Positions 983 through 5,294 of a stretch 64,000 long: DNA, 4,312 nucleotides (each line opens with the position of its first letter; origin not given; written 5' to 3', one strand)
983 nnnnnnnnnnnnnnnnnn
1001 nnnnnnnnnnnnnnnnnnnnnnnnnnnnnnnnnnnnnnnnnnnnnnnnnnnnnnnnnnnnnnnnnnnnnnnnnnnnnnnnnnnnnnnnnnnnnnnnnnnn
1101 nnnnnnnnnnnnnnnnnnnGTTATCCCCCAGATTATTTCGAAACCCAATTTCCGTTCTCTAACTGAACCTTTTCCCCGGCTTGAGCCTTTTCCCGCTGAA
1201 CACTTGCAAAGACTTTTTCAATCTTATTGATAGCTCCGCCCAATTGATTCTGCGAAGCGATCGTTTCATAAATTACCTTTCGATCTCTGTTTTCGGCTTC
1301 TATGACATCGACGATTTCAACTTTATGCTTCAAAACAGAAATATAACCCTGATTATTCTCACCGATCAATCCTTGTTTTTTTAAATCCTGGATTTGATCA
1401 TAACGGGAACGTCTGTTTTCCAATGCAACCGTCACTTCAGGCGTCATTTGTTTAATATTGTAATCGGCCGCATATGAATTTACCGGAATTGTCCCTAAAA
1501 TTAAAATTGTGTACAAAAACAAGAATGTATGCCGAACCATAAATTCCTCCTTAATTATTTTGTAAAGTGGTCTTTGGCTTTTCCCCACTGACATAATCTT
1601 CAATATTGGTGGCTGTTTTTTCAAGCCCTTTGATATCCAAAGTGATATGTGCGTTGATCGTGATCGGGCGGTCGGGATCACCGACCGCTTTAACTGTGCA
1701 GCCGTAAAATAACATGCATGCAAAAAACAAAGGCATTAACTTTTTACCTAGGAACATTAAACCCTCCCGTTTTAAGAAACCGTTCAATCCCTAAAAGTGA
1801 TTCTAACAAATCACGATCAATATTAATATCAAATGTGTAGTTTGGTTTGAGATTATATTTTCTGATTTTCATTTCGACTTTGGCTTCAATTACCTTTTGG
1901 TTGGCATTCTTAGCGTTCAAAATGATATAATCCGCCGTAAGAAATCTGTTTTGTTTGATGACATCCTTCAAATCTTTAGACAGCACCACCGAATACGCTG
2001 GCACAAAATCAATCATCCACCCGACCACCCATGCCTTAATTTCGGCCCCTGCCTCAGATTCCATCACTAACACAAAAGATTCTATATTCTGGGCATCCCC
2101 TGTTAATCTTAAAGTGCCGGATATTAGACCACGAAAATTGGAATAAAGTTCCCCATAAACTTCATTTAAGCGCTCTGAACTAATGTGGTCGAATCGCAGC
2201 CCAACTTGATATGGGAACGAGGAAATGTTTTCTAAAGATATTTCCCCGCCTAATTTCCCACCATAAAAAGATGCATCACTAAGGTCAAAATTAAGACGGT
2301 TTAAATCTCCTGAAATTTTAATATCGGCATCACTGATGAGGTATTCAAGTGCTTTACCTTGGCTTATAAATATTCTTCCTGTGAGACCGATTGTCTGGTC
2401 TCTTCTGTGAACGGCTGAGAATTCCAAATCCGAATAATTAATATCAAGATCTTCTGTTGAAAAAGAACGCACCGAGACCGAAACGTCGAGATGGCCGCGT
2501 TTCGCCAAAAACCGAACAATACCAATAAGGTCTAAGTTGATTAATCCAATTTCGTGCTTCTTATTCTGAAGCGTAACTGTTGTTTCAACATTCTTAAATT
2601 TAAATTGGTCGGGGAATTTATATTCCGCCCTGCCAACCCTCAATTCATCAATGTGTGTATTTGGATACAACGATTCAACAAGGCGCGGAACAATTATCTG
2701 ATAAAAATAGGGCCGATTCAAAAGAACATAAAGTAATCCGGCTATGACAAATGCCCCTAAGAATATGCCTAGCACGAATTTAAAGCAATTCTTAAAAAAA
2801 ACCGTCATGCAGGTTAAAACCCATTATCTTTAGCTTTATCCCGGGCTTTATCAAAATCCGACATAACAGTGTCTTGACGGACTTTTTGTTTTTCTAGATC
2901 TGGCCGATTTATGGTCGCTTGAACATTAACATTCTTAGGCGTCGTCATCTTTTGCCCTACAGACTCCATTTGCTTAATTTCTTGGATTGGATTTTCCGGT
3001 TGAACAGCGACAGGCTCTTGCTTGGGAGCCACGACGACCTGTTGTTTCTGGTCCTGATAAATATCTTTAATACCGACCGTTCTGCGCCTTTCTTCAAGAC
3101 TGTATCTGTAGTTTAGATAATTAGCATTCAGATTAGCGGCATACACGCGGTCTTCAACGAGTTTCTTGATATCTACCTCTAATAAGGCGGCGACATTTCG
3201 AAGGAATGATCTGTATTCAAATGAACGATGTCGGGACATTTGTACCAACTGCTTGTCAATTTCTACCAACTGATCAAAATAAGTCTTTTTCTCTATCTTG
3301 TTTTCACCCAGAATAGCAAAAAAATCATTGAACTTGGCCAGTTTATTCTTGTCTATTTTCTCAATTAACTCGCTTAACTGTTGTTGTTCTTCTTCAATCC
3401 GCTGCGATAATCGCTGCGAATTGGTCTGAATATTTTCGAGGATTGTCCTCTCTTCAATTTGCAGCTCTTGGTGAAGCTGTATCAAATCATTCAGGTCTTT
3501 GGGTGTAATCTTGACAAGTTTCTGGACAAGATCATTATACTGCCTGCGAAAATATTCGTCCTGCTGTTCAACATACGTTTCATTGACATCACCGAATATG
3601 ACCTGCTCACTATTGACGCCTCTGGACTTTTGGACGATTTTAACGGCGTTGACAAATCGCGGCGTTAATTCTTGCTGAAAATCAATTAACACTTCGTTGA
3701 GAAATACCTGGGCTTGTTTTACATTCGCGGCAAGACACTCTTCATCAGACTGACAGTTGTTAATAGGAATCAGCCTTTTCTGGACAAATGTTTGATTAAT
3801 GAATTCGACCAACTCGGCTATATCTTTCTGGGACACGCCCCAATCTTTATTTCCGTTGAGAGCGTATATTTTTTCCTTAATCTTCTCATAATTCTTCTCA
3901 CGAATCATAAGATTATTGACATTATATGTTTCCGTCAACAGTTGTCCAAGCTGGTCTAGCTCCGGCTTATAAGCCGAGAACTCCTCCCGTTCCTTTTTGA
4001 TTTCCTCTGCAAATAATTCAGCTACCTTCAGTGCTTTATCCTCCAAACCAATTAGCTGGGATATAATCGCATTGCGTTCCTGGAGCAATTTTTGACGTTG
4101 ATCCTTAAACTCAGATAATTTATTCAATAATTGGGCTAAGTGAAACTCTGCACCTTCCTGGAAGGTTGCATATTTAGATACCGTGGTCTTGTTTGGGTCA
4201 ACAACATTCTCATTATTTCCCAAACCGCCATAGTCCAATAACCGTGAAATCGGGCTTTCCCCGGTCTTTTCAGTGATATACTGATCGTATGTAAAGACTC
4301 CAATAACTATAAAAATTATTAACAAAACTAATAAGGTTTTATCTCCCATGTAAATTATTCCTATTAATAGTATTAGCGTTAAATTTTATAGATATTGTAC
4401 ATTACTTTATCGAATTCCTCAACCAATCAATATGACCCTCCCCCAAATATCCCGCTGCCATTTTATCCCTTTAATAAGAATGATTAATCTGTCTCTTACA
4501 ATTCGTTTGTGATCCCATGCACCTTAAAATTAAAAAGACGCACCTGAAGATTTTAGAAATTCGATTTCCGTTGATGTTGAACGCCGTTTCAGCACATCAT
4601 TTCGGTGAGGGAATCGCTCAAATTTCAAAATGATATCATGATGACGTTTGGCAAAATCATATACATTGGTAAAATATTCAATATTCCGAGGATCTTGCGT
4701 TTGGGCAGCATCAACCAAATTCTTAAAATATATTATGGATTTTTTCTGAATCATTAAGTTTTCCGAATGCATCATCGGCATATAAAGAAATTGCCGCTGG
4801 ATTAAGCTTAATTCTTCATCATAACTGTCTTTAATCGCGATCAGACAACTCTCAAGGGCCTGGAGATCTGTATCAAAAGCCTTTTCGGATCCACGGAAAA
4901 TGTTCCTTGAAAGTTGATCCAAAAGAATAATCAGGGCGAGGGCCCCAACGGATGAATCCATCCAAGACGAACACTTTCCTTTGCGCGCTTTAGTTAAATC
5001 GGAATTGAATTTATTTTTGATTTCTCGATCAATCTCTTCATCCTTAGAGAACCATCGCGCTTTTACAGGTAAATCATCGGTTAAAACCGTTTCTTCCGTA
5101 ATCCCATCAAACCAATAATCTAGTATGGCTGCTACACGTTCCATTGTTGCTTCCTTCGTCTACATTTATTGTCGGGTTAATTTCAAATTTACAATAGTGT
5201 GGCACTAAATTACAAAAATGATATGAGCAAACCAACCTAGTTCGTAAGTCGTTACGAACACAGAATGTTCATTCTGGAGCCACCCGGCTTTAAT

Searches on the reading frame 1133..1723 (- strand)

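Call 72: search_protein_families(library=pfam, proteins=[window:1133-1723:-], max_evalue=0.00001)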
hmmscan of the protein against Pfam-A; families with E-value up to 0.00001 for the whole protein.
window:1133-1723:- (196 aa): 1 family
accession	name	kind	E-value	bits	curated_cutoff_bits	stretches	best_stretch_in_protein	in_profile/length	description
PF07027.17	DUF1318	-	2.6e-18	66.8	27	1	109-196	6-92/92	Protein of unknown function (DUF1318)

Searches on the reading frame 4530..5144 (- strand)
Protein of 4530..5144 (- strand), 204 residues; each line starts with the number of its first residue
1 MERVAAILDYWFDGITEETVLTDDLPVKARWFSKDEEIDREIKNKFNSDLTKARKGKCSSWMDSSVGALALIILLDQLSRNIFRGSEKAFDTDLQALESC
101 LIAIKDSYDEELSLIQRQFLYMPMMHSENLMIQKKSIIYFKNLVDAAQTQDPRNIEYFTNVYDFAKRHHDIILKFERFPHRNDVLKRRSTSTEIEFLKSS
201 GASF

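Call 72: search_protein_families(library=pfam, proteins=[window:4530-5144:-], max_evalue=0.00001)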
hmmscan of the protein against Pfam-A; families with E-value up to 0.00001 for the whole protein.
window:4530-5144:- (204 aa): 1 family
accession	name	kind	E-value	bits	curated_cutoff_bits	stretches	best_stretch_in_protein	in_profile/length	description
PF06041.17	DUF924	-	2.9e-59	200.6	27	1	7-201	1-180/180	Bacterial protein of unknown function (DUF924)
